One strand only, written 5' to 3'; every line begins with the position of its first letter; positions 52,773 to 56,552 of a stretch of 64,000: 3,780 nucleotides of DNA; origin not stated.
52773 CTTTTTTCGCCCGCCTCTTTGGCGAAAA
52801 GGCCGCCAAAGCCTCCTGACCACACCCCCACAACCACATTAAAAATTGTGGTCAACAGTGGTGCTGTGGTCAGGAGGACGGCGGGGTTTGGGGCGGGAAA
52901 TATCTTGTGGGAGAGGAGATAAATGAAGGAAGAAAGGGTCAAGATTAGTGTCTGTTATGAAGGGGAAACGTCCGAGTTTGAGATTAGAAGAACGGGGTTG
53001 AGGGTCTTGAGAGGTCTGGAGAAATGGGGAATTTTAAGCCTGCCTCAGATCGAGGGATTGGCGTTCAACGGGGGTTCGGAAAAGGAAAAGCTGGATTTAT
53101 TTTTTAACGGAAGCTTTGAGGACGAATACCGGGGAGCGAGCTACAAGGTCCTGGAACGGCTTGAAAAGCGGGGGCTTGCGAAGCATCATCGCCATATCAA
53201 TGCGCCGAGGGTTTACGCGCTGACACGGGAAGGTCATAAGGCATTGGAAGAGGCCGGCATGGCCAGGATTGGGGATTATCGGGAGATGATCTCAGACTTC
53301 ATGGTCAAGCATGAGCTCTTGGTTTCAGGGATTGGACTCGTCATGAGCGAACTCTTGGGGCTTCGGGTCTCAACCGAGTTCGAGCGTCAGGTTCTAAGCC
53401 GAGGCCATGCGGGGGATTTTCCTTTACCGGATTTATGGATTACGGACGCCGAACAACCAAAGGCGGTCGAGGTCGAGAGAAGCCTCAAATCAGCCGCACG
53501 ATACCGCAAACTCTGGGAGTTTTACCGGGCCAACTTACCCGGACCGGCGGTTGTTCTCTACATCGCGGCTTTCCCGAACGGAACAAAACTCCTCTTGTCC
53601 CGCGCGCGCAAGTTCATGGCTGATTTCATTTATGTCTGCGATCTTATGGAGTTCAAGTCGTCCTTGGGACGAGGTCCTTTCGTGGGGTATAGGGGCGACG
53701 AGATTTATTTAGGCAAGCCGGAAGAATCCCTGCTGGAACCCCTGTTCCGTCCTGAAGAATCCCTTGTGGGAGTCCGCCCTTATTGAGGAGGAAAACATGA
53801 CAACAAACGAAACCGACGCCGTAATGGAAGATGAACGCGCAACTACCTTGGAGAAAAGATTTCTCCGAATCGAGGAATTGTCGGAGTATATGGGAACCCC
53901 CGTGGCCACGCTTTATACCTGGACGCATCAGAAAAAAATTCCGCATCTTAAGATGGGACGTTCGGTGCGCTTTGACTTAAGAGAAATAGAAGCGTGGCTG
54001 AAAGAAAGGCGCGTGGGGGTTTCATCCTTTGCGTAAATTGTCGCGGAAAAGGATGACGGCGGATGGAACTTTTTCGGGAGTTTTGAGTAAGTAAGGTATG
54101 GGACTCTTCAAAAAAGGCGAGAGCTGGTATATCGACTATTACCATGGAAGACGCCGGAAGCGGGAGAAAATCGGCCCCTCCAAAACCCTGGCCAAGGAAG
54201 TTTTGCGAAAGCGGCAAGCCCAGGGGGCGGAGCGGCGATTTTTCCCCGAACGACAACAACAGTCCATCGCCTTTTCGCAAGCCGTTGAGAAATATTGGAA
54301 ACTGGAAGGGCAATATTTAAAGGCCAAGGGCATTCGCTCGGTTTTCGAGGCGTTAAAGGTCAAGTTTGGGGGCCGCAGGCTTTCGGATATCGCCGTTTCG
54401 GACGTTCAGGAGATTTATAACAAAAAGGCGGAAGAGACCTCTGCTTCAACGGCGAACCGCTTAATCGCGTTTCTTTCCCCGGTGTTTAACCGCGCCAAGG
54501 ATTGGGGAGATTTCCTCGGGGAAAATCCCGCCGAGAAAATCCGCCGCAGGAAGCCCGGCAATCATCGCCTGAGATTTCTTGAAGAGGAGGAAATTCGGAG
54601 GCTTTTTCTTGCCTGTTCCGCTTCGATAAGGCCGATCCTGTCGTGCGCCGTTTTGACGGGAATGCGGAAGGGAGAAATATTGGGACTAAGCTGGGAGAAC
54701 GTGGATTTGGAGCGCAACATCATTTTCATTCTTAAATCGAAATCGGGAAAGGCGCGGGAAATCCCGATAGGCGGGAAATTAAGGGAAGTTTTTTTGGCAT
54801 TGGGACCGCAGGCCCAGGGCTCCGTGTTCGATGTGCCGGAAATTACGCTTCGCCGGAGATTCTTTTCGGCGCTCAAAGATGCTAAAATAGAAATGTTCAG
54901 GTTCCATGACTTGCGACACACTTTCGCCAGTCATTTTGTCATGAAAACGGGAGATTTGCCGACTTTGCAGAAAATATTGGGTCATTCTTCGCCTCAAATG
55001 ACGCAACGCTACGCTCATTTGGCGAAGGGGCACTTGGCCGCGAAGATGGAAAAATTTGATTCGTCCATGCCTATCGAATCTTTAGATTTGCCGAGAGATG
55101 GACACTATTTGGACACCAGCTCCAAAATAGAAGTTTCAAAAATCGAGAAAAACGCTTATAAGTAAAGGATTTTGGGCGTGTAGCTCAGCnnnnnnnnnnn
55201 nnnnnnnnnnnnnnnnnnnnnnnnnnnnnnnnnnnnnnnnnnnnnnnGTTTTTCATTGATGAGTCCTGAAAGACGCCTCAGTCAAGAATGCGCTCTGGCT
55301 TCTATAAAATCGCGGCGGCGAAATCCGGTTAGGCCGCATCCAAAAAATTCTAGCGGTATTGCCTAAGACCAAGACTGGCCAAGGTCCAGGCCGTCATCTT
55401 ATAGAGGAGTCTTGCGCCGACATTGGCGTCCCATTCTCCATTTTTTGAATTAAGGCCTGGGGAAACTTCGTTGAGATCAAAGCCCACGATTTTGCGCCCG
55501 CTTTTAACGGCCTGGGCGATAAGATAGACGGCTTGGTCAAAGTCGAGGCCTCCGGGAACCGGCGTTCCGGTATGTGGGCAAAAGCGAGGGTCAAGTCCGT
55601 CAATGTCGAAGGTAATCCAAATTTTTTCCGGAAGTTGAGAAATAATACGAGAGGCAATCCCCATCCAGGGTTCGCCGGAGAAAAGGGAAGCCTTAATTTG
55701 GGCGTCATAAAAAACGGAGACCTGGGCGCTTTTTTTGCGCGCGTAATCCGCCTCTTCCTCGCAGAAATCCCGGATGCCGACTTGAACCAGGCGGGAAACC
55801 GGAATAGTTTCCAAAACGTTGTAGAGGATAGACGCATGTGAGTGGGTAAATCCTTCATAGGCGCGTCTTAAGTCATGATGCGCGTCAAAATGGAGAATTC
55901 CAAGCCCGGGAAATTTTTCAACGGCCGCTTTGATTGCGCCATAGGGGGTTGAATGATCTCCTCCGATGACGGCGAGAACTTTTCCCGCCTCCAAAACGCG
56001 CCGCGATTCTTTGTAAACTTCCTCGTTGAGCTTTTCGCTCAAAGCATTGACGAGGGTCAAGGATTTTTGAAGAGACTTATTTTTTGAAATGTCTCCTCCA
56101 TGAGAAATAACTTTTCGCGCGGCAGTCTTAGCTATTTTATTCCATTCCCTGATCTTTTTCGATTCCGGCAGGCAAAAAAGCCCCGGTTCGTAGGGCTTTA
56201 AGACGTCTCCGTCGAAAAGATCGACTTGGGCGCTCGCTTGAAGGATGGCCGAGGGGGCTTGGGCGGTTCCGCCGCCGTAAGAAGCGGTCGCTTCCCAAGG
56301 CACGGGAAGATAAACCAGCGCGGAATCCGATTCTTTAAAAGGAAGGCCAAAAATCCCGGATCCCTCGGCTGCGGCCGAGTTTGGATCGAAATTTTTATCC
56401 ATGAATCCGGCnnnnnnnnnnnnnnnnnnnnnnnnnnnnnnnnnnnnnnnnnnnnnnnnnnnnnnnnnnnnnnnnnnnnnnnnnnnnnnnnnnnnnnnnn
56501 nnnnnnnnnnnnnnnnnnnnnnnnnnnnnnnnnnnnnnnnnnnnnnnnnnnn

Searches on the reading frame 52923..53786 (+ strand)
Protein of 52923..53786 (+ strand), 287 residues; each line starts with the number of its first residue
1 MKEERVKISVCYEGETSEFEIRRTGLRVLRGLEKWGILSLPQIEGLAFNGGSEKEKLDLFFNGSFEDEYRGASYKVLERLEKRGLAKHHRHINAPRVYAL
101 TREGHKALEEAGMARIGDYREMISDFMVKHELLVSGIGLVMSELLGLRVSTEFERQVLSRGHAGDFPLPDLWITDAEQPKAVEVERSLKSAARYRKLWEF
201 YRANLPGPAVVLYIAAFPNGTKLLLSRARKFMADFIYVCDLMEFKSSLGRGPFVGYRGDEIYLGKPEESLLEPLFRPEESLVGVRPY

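Call 30: search_protein_families(library=pfam, proteins=[window:52923-53786:+], max_evalue=0.001)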
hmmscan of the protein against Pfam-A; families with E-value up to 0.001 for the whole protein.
window:52923-53786:+ (287 aa): 1 family
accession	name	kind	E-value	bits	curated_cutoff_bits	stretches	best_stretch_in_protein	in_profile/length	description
PF03551.20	PadR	-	4.8e-05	23.7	27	1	70-110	31-75/75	Transcriptional regulator PadR-like family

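Call 92: search_protein_families(library=phrogs, proteins=[window:52923-53786:+], max_evalue=0.01)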
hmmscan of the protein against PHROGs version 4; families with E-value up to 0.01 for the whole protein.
window:52923-53786:+ (287 aa): 0 families

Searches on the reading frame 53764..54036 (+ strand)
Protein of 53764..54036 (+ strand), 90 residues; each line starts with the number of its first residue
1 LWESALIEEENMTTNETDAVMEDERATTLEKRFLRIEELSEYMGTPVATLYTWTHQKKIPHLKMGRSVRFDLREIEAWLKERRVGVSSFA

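Call 92: search_protein_families(library=phrogs, proteins=[window:53764-54036:+], max_evalue=0.01)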
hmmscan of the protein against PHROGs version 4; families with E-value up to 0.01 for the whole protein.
window:53764-54036:+ (90 aa): 8 families
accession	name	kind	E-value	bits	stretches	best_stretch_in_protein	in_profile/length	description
phrog_66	-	integration and excision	1.1e-11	46.1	1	15-83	75-144/412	excisionase and transcriptional regulator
phrog_25262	-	unknown function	2.8e-11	44.3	1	7-85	7-87/106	-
phrog_15534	-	DNA, RNA and nucleotide metabolism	1.1e-10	42.9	1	25-81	35-90/93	HTH DNA binding protein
phrog_668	-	DNA, RNA and nucleotide metabolism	1.8e-06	28.7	1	14-83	44-114/181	HTH DNA binding protein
phrog_597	-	DNA, RNA and nucleotide metabolism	3e-06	28.4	1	9-83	90-165/200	DNA binding protein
phrog_7338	-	unknown function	2.8e-05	25.3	1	25-82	22-80/87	-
phrog_1840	-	integration and excision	0.00035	22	1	34-87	7-61/90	excisionase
phrog_8035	-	unknown function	0.0073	17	1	2-87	21-99/166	-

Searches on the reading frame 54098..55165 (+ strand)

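Call 30: search_protein_families(library=pfam, proteins=[window:54098-55165:+], max_evalue=0.001)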
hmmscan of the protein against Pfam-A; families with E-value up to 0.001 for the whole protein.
window:54098-55165:+ (355 aa): 2 families
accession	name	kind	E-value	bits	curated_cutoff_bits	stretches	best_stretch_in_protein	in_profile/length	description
PF00589.27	Phage_integrase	-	4.4e-30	105.1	27.1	1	160-310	2-170/172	Phage integrase family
PF24624.1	Int_N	-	6.4e-09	36.9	27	1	59-150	5-98/100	Phage integrase, N-terminal domain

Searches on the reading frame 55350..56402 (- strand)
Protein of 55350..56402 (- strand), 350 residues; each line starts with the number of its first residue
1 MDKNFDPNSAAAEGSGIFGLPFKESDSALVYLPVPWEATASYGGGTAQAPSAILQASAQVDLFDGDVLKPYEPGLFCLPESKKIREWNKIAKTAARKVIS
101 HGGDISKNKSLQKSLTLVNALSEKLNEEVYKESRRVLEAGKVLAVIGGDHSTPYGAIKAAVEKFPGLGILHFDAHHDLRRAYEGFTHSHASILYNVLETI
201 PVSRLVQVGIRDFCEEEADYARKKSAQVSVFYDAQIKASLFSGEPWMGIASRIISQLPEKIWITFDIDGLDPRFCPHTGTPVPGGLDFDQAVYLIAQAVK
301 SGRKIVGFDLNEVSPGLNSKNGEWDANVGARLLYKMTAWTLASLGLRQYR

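Call 97: search_protein_families(library=pfam, proteins=[window:55350-56402:-], max_evalue=0.01)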
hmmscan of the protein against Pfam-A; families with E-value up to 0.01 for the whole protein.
window:55350-56402:- (350 aa): 1 family
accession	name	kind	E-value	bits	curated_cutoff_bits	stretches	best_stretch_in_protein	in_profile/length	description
PF00491.26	Arginase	-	1.6e-52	179.2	22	1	30-335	4-276/280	Arginase family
